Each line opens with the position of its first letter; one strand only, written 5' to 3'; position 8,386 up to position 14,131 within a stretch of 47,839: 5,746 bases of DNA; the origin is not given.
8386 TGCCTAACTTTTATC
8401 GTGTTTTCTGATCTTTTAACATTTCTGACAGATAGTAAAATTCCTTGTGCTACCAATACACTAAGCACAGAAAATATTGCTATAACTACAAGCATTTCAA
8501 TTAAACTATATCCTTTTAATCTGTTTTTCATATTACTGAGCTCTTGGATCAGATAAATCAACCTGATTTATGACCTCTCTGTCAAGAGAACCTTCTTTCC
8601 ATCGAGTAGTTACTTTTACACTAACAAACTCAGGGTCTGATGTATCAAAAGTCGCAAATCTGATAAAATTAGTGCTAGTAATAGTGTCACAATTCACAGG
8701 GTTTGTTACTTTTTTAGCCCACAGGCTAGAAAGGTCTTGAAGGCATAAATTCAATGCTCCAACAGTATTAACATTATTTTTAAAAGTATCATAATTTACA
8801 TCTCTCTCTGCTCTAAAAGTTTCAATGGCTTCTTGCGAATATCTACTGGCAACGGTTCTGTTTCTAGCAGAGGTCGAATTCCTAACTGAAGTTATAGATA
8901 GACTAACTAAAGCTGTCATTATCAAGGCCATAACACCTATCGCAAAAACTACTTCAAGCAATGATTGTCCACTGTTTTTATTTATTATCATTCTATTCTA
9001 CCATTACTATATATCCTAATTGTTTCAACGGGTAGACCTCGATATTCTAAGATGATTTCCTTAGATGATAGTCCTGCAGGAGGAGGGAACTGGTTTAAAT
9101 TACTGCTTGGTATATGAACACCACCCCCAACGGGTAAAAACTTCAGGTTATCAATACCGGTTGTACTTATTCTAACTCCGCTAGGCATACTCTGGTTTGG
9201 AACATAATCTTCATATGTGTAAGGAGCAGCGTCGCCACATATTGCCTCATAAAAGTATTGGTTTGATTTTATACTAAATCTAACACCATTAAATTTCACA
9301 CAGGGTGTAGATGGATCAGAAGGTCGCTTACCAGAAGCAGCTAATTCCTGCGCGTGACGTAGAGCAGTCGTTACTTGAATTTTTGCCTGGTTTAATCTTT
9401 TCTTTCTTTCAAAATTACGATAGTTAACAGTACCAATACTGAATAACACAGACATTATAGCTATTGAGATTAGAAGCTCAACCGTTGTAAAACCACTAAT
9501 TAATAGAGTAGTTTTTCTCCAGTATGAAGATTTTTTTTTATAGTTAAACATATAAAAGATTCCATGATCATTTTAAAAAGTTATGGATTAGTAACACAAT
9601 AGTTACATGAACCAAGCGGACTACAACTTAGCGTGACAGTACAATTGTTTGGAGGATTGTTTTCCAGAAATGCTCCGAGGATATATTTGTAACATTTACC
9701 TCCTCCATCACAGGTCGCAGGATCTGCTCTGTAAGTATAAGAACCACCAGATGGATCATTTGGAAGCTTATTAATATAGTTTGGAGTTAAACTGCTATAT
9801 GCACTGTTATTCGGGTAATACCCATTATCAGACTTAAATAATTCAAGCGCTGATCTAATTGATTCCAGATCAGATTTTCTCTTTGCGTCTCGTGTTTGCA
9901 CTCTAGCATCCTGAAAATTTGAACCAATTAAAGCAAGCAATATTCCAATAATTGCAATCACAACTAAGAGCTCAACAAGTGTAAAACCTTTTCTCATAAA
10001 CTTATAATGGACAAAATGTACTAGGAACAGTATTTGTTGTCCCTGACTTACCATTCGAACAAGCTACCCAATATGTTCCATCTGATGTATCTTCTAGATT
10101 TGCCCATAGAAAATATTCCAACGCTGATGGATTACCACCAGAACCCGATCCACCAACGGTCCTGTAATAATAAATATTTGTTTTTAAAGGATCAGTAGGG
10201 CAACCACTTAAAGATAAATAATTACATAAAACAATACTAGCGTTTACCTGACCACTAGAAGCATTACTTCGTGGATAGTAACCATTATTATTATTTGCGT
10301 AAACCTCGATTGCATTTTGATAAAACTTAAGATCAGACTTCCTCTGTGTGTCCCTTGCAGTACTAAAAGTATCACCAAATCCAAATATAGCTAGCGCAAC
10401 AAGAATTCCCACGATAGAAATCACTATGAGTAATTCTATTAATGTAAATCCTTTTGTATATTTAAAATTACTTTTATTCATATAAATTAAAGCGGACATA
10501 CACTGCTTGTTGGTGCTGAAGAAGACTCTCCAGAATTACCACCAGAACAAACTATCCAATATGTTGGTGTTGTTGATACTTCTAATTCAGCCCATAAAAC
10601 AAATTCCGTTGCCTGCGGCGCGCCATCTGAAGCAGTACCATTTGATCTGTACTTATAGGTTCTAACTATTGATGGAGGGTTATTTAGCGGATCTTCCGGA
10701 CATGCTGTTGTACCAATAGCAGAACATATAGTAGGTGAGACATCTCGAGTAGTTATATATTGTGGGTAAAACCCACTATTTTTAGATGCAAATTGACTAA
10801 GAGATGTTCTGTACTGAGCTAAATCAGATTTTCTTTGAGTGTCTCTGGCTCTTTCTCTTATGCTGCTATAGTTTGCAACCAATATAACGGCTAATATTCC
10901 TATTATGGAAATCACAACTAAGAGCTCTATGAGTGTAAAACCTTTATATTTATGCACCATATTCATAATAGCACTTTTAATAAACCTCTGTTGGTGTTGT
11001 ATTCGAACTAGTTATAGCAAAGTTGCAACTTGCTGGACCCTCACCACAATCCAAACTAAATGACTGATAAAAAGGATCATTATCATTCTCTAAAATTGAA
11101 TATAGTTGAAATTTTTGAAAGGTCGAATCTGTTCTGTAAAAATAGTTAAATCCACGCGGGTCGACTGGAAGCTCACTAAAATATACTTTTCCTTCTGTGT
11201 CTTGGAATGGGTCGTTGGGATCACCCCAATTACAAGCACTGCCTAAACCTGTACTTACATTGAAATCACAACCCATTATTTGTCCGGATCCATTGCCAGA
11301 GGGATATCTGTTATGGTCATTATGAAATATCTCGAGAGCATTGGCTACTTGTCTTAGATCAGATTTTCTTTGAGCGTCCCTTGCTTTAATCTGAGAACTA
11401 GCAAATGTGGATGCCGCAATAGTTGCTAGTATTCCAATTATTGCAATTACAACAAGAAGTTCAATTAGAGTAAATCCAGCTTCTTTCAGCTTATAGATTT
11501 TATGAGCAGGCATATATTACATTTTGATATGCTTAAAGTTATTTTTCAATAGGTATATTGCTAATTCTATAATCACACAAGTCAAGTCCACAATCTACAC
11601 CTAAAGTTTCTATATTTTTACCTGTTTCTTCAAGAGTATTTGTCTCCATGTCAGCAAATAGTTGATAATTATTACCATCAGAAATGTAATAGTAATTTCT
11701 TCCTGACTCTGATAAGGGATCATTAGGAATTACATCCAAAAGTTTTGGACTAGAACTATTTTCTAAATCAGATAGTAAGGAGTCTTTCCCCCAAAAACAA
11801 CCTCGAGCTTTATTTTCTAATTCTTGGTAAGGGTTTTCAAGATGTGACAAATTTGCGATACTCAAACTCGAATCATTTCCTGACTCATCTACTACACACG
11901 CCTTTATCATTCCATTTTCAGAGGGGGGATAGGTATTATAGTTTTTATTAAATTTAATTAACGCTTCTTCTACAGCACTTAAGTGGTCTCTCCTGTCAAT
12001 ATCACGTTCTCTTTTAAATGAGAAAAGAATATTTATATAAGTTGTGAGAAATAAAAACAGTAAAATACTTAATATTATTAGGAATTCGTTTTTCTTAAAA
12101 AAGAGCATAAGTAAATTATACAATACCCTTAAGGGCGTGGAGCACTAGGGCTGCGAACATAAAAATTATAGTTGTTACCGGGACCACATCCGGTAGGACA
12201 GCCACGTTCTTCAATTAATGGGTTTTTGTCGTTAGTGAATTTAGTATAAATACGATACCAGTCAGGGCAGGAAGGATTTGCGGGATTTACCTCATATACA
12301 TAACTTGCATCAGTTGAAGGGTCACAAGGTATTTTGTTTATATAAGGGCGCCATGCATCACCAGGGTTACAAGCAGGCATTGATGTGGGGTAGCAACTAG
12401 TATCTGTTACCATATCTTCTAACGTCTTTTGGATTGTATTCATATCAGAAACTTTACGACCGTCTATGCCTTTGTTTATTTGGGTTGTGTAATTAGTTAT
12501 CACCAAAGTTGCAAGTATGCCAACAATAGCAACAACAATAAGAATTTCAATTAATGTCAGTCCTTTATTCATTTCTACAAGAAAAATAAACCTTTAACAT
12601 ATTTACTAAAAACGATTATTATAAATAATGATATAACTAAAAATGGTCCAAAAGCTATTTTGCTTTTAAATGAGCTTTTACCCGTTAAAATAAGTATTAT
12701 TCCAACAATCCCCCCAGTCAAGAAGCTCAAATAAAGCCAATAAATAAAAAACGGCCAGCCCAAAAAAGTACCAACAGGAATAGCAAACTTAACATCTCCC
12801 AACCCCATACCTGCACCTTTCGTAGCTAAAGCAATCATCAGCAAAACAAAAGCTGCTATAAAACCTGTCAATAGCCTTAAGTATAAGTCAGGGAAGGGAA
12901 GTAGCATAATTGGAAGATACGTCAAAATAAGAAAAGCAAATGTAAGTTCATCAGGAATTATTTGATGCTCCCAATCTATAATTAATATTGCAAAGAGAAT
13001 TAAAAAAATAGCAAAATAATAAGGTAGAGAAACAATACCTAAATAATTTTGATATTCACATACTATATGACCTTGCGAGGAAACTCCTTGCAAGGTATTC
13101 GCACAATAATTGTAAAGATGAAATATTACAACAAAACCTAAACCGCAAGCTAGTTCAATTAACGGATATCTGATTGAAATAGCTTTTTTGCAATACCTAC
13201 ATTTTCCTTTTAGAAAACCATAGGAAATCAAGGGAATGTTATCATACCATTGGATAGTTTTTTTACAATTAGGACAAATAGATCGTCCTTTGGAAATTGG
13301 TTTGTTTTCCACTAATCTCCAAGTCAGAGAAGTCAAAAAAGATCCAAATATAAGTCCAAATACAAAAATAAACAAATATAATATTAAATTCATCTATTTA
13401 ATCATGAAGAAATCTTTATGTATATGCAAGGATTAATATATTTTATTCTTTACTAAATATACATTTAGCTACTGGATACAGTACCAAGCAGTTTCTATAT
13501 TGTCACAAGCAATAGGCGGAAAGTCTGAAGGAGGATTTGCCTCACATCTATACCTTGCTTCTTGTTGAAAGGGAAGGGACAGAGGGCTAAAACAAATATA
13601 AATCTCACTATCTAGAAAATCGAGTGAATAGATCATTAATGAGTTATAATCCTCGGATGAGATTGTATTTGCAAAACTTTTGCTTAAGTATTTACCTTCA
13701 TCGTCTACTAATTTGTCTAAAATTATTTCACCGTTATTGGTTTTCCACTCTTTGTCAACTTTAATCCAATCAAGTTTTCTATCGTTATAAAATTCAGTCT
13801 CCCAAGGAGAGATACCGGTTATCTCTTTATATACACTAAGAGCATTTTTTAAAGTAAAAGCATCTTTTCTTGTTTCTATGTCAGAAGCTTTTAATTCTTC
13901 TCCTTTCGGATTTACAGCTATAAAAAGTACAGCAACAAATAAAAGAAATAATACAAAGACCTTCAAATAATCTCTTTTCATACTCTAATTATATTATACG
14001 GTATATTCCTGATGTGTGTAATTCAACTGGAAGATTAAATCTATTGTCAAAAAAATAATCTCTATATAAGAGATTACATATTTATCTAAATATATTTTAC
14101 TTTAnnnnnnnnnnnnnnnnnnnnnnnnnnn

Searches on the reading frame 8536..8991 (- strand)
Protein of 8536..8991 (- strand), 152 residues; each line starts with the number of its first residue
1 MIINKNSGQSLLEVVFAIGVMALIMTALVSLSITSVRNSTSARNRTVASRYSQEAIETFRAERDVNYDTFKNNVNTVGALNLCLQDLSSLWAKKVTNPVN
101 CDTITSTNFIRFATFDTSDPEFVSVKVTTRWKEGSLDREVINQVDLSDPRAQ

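Call 12: search_protein_families(library=pfam, proteins=[window:8536-8991:-], max_evalue=0.01)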
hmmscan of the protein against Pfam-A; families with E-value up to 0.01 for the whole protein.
window:8536-8991:- (152 aa): 1 family
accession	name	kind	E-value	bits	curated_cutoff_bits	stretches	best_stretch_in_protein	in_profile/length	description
PF07963.17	N_methyl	-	0.0016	18.4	21.2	1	4-28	2-26/27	Prokaryotic N-terminal methylation motif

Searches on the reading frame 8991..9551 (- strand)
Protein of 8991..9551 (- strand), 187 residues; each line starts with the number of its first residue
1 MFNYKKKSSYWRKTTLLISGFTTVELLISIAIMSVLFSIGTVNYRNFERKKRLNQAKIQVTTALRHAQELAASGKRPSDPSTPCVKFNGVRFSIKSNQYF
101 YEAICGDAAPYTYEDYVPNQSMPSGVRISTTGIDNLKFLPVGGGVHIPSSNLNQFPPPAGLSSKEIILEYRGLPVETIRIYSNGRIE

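Call 12: search_protein_families(library=pfam, proteins=[window:8991-9551:-], max_evalue=0.01)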
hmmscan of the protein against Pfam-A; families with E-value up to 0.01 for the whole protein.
window:8991-9551:- (187 aa): 0 families

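Call 52: search_protein_families(library=pfam, proteins=[window:8991-9551:-], max_evalue=10)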
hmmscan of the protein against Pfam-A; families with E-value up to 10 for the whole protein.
window:8991-9551:- (187 aa): 1 family
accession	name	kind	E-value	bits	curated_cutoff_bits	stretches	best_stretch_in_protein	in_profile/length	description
PF07963.17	N_methyl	-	0.028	14.4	21.2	1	19-39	5-25/27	Prokaryotic N-terminal methylation motif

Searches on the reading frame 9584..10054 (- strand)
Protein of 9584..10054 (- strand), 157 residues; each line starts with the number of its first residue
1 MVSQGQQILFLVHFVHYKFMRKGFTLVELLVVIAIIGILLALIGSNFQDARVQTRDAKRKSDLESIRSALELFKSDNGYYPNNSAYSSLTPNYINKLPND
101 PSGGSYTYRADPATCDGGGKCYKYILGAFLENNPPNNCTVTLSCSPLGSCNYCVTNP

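Call 12: search_protein_families(library=pfam, proteins=[window:9584-10054:-], max_evalue=0.01)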
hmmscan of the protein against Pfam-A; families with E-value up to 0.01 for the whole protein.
window:9584-10054:- (157 aa): 2 families
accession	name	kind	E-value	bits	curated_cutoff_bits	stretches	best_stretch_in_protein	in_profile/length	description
PF07963.17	N_methyl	-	1.6e-08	34.2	21.2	1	20-43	3-26/27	Prokaryotic N-terminal methylation motif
PF08334.16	T2SSG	-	7.7e-06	26.4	21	1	54-111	9-79/108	Type II secretion system (T2SS), protein G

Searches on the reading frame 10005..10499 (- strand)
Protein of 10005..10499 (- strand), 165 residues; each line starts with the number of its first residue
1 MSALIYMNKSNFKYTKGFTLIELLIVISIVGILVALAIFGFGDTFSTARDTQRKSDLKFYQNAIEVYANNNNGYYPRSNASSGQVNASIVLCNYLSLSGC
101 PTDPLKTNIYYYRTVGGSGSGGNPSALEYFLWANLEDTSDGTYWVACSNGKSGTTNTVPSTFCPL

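Call 17: search_protein_families(library=pfam, proteins=[window:10005-10499:-], max_evalue=0.01)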
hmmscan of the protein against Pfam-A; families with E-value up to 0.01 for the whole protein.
window:10005-10499:- (165 aa): 2 families
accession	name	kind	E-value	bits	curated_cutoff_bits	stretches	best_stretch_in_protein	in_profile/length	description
PF07963.17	N_methyl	-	3.6e-07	29.9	21.2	1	14-37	3-26/27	Prokaryotic N-terminal methylation motif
PF10326.15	7TM_GPCR_Str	-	0.0027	17.6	22.4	1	7-90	112-195/307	Serpentine type 7TM GPCR chemoreceptor Str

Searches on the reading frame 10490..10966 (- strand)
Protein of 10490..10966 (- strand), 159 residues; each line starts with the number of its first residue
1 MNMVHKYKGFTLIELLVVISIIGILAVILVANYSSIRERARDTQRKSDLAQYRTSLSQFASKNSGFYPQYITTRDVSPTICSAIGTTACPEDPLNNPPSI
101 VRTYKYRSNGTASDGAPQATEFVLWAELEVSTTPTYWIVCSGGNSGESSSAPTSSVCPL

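Call 17: search_protein_families(library=pfam, proteins=[window:10490-10966:-], max_evalue=0.01)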
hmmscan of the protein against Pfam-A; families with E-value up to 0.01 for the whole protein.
window:10490-10966:- (159 aa): 1 family
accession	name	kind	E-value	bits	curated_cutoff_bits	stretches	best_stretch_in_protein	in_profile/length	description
PF07963.17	N_methyl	-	3.1e-09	36.5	21.2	1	6-29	3-26/27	Prokaryotic N-terminal methylation motif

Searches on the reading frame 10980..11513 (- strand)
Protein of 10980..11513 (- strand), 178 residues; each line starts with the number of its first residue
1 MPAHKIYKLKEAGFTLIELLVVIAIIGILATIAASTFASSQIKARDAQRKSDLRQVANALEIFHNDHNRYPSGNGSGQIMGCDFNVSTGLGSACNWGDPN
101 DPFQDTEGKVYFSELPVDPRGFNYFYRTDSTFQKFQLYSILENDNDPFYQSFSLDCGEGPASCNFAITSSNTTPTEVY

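Call 17: search_protein_families(library=pfam, proteins=[window:10980-11513:-], max_evalue=0.01)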
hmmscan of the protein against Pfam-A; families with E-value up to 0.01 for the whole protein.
window:10980-11513:- (178 aa): 2 families
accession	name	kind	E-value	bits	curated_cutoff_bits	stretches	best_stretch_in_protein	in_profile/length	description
PF07963.17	N_methyl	-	4e-09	36.1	21.2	1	10-33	3-26/27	Prokaryotic N-terminal methylation motif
PF08334.16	T2SSG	-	1.1e-05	25.9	21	1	40-140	5-90/108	Type II secretion system (T2SS), protein G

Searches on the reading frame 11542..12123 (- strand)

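Call 17: search_protein_families(library=pfam, proteins=[window:11542-12123:-], max_evalue=0.01)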
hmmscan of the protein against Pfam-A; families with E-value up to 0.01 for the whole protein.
window:11542-12123:- (194 aa): 0 families

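Call 52: search_protein_families(library=pfam, proteins=[window:11542-12123:-], max_evalue=10)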
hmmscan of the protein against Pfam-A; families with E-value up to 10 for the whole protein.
window:11542-12123:- (194 aa): 1 family
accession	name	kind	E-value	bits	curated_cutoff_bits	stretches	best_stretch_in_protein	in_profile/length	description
PF14270.11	DUF4358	-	0.099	13.3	25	1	48-83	60-95/102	Domain of unknown function (DUF4358)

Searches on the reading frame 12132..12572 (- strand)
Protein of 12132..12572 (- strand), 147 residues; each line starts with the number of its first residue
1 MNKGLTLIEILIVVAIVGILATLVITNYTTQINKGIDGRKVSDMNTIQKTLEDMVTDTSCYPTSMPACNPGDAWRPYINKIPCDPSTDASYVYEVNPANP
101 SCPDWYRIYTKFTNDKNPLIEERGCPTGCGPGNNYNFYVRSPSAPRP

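Call 17: search_protein_families(library=pfam, proteins=[window:12132-12572:-], max_evalue=0.01)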
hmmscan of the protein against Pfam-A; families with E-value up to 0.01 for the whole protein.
window:12132-12572:- (147 aa): 1 family
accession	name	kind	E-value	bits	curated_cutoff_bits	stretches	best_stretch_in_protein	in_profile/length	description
PF07963.17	N_methyl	-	1.2e-05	25.1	21.2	1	2-24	4-26/27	Prokaryotic N-terminal methylation motif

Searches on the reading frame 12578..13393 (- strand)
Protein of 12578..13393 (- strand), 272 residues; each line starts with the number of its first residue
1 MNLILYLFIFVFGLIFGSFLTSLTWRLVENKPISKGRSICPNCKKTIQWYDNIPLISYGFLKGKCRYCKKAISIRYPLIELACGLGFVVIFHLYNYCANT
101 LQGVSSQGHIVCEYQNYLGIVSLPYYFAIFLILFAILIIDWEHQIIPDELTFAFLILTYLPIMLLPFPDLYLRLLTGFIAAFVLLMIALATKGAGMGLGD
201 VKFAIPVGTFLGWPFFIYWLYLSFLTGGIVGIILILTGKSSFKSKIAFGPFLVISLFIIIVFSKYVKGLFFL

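Call 17: search_protein_families(library=pfam, proteins=[window:12578-13393:-], max_evalue=0.01)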
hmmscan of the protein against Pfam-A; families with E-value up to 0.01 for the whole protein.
window:12578-13393:- (272 aa): 2 families
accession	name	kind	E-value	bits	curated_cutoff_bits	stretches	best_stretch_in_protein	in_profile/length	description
PF06750.18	A24_N_bact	-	8.4e-30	103.1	23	1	11-92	1-82/84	Bacterial Peptidase A24 N-terminal domain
PF01478.23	Peptidase_A24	-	1.1e-15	58.4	26.5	1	128-232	2-104/104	Type IV leader peptidase family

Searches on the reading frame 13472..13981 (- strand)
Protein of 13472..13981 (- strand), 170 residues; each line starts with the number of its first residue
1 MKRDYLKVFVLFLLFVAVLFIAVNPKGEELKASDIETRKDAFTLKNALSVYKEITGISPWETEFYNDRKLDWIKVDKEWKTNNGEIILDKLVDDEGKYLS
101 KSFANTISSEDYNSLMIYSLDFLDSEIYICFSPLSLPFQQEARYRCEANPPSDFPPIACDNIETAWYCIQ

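Call 17: search_protein_families(library=pfam, proteins=[window:13472-13981:-], max_evalue=0.01)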
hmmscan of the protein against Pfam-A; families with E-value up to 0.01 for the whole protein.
window:13472-13981:- (170 aa): 0 families

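Call 52: search_protein_families(library=pfam, proteins=[window:13472-13981:-], max_evalue=10)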
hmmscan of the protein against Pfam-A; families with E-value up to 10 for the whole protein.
window:13472-13981:- (170 aa): 1 family
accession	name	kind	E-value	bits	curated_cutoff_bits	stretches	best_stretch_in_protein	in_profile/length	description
PF01540.21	Lipoprotein_7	-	0.021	15.7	24.1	1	33-90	51-101/112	Adhesin lipoprotein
